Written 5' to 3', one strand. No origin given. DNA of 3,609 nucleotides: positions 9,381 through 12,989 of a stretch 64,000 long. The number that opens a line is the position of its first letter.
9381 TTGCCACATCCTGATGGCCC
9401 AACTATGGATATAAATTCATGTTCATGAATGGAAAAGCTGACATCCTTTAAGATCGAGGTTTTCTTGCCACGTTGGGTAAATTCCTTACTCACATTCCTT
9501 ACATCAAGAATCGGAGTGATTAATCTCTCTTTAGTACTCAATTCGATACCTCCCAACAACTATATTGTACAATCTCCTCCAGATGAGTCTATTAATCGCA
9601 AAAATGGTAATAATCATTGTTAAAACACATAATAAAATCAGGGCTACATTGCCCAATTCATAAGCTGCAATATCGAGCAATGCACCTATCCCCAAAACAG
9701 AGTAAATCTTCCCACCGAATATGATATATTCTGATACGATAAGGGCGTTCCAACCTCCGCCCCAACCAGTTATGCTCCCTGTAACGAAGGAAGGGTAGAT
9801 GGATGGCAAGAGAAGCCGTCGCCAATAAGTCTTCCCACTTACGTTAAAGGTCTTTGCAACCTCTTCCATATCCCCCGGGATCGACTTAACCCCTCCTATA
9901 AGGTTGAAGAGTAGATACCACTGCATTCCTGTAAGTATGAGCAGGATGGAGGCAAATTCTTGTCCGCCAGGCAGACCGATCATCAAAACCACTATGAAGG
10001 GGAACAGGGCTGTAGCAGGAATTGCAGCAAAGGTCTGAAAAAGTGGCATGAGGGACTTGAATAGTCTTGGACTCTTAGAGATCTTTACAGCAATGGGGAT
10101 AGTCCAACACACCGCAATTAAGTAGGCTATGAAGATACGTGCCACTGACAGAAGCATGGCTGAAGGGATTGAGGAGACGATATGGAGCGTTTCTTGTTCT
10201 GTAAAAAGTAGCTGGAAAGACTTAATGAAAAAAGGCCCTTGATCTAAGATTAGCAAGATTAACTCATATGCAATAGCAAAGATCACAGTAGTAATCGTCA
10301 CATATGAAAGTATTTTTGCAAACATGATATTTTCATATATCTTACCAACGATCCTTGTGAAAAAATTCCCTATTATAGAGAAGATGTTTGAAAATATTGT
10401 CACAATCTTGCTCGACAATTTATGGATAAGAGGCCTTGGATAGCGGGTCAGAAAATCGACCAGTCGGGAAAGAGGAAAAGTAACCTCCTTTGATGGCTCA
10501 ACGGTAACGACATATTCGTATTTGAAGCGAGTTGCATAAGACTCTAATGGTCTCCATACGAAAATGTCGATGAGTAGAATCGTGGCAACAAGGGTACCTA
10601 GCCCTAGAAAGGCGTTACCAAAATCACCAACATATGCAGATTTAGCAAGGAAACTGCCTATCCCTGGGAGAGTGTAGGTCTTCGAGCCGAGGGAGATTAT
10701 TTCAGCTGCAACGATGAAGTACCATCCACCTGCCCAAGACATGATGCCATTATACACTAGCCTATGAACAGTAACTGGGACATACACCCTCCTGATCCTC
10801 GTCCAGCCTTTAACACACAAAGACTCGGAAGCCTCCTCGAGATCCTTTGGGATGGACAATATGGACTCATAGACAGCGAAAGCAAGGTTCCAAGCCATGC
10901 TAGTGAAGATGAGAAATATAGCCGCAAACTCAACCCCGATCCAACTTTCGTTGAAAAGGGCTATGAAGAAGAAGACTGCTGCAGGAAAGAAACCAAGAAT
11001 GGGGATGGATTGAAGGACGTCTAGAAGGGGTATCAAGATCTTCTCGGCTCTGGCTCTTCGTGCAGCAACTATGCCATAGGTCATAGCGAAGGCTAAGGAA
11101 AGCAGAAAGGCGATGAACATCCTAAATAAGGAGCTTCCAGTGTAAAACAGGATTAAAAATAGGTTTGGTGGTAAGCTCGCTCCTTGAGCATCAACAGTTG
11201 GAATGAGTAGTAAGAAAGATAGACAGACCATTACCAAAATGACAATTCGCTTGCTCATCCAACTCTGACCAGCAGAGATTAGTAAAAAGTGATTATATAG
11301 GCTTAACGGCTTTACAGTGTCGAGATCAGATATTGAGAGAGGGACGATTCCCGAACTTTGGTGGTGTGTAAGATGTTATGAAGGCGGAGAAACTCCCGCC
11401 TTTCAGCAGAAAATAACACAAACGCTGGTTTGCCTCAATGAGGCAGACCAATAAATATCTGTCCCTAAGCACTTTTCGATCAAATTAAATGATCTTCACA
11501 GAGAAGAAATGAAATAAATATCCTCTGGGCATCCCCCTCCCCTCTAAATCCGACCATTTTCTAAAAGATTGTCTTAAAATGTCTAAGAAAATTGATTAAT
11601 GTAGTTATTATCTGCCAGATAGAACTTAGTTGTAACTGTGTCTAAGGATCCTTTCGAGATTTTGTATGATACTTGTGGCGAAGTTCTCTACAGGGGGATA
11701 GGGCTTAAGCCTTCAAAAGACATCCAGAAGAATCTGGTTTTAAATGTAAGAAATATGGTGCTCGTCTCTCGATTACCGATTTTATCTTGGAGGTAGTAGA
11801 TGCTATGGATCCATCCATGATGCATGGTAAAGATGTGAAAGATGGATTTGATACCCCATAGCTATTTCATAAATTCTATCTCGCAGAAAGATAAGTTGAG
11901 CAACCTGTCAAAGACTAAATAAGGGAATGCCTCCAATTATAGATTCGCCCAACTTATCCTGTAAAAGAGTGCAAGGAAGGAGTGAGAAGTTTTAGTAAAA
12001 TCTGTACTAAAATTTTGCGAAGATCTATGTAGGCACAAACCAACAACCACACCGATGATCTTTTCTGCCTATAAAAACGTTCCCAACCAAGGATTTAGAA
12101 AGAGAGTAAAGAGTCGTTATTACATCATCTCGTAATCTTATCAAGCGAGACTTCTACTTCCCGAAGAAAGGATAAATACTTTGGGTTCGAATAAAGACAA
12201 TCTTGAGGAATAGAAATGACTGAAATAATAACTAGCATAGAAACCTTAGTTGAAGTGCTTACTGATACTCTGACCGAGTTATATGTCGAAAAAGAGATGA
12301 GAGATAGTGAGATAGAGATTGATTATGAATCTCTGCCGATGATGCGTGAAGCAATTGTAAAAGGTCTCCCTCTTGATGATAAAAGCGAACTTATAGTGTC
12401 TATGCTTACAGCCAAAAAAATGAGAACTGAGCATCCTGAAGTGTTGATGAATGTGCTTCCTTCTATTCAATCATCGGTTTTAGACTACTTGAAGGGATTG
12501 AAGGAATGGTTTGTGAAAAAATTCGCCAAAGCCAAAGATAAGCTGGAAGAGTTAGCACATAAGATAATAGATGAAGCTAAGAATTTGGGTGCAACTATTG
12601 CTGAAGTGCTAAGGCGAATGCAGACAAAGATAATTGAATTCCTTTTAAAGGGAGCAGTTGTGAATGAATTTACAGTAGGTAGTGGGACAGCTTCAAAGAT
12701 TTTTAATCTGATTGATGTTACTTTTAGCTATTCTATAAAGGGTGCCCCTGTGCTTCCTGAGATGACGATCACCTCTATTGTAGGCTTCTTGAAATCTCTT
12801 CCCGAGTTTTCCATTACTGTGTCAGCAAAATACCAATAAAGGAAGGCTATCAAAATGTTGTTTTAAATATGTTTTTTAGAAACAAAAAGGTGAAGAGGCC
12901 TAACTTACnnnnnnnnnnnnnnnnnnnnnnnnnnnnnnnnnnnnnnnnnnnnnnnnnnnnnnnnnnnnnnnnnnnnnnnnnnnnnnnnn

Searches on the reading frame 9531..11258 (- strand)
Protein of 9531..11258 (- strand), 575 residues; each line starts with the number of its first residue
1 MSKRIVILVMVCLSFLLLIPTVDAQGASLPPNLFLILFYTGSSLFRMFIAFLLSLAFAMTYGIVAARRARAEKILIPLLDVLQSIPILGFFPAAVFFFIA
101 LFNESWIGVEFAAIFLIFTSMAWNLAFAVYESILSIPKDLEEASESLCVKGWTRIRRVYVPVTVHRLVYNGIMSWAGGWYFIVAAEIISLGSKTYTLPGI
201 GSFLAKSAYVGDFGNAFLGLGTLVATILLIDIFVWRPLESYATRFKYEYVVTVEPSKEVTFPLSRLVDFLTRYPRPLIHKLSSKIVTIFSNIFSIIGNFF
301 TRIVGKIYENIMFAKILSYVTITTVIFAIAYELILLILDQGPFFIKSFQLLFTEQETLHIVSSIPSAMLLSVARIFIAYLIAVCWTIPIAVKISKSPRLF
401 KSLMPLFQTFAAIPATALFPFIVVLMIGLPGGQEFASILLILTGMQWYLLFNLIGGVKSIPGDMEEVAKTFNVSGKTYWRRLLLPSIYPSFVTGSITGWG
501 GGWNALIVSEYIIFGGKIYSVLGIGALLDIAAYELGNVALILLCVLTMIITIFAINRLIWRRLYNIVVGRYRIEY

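Call 65: search_protein_families(library=pfam, proteins=[window:9531-11258:-], max_evalue=0.00001)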
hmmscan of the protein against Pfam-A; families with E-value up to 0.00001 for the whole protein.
window:9531-11258:- (575 aa): 1 family
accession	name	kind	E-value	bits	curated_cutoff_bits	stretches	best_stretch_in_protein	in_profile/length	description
PF00528.27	BPD_transp_1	-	3.7e-24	85.9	26.4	2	389-563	8-182/184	Binding-protein-dependent transport system inner membrane component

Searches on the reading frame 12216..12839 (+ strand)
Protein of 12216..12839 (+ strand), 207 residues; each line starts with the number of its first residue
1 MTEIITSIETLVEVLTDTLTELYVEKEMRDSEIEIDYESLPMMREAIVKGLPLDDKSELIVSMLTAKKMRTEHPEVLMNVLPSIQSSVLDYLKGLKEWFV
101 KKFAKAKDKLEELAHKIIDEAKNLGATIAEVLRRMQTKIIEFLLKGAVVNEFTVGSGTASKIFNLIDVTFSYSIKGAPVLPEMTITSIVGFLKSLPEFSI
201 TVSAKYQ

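Call 35: search_protein_families(library=pfam, proteins=[window:12216-12839:+], max_evalue=0.001)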
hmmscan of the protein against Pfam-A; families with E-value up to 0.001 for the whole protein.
window:12216-12839:+ (207 aa): 0 families

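Call 80: search_protein_families(library=ncbifam, proteins=[window:12216-12839:+], max_evalue=0.01)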
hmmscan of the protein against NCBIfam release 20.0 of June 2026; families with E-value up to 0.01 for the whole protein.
window:12216-12839:+ (207 aa): 0 families

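Call 81: search_protein_families(library=padloc, proteins=[window:12216-12839:+], max_evalue=0.01)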
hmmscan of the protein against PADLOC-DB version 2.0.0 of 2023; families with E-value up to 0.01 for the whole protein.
window:12216-12839:+ (207 aa): 1 family
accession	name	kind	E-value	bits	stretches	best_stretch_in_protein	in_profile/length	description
PDLC02821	DpdC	-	0.0097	13.7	0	94-147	76-131/170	DpdC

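Call 82: search_protein_families(library=phrogs, proteins=[window:12216-12839:+], max_evalue=0.01)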
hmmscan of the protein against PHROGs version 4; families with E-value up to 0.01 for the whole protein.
window:12216-12839:+ (207 aa): 2 families
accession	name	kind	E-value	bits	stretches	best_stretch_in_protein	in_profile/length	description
phrog_21038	-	unknown function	0.0018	19.4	1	44-107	2-66/127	-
phrog_7334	-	unknown function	0.009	15.1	0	77-170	68-160/1078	-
